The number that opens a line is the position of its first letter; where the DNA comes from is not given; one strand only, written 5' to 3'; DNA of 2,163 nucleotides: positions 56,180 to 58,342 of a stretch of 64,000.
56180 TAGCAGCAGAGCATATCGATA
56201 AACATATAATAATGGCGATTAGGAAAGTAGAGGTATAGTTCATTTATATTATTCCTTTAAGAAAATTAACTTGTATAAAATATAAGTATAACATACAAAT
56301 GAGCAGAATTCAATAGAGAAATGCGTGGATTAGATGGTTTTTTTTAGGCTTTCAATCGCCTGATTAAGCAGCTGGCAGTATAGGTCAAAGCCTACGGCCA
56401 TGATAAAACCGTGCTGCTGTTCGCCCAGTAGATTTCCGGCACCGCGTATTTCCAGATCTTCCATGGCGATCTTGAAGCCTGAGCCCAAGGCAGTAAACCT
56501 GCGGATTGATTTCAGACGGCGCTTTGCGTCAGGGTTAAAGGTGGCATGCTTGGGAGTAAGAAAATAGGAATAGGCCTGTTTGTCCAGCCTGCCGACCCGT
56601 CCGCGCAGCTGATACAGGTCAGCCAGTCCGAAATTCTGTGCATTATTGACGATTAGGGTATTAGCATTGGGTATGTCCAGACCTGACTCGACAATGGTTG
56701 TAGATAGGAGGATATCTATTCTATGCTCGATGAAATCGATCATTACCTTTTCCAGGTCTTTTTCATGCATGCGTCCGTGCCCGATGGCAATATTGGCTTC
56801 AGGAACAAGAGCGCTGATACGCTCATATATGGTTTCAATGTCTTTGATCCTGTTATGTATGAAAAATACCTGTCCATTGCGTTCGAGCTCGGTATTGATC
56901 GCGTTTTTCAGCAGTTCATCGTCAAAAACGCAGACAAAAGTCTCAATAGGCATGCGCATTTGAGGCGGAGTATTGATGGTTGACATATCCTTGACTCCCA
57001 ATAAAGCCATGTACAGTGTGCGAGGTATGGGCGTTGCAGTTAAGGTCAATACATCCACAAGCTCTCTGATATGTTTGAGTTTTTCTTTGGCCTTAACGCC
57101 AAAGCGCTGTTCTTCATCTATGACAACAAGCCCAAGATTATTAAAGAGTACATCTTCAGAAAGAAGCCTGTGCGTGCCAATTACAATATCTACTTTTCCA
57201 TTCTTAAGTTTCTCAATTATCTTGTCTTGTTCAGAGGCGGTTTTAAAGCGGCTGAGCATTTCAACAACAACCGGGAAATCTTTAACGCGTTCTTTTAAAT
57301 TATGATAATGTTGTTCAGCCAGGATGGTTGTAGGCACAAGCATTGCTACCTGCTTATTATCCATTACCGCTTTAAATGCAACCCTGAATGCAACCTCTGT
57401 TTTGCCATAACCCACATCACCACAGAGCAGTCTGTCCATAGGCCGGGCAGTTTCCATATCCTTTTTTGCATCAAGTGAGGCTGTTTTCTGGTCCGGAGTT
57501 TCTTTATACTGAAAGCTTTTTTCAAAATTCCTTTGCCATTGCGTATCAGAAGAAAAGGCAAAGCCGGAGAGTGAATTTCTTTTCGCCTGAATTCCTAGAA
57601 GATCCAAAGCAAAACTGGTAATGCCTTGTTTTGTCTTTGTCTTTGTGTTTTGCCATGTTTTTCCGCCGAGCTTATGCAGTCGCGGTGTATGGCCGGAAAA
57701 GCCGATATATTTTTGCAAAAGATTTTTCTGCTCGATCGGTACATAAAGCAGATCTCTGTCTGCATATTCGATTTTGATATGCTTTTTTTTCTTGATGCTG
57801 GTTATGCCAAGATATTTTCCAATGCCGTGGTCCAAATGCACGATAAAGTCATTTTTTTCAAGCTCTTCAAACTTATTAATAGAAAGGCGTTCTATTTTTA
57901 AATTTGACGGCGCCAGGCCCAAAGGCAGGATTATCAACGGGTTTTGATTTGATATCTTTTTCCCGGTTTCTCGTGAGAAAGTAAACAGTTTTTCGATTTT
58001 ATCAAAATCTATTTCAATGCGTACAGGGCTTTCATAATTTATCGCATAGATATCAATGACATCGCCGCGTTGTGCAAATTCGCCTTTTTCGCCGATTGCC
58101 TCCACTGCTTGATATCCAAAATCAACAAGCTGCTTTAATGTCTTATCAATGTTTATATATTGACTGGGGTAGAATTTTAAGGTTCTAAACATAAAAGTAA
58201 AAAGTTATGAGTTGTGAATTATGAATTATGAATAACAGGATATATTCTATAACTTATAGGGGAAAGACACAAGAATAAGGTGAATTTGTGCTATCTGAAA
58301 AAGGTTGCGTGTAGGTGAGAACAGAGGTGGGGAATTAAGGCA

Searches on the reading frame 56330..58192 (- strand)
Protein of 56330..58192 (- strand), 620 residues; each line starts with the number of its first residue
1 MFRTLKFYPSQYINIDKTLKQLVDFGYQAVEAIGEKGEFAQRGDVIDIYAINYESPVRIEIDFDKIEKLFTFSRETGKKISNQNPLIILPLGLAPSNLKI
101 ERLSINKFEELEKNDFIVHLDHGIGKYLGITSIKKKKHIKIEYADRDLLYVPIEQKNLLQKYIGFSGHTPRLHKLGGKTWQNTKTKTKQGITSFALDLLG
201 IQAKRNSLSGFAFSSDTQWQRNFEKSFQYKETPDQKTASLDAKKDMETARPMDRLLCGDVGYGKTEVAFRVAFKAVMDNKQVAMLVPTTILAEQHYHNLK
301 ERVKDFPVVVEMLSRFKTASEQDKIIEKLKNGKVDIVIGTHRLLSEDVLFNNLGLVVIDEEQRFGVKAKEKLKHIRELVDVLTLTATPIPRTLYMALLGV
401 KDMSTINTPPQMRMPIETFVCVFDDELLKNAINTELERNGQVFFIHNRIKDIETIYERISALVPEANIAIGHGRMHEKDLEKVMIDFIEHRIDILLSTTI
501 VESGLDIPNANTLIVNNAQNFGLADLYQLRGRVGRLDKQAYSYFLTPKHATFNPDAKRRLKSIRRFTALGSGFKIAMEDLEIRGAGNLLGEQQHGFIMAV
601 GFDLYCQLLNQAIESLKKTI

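Call 83: search_protein_families(library=pfam, proteins=[window:56330-58192:-], max_evalue=0.00001)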
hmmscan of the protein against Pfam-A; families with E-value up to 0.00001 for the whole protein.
window:56330-58192:- (620 aa): 6 families
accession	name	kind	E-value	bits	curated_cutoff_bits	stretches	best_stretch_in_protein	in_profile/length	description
PF00270.35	DEAD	-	3.8e-25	89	26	1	252-393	15-164/167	DEAD/DEAH box helicase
PF00271.37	Helicase_C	-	3e-20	73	23.5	1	428-536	6-109/110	Helicase conserved C-terminal domain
PF17757.6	UvrB_inter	-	1.9e-17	63.6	22.9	1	7-90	3-87/91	UvrB interaction domain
PF02559.22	CarD_TRCF_RID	-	7.9e-16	58.3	23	1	111-163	1-57/57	CarD-like/TRCF RID domain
PF04851.21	ResIII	-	8.3e-09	36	22.5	1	232-388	5-162/164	Type III restriction enzyme, res subunit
PF22590.2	Cas3-like_C_2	-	5.8e-06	27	27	0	439-536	2-104/106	CRISPR-associated nuclease/helicase Cas3, C-terminal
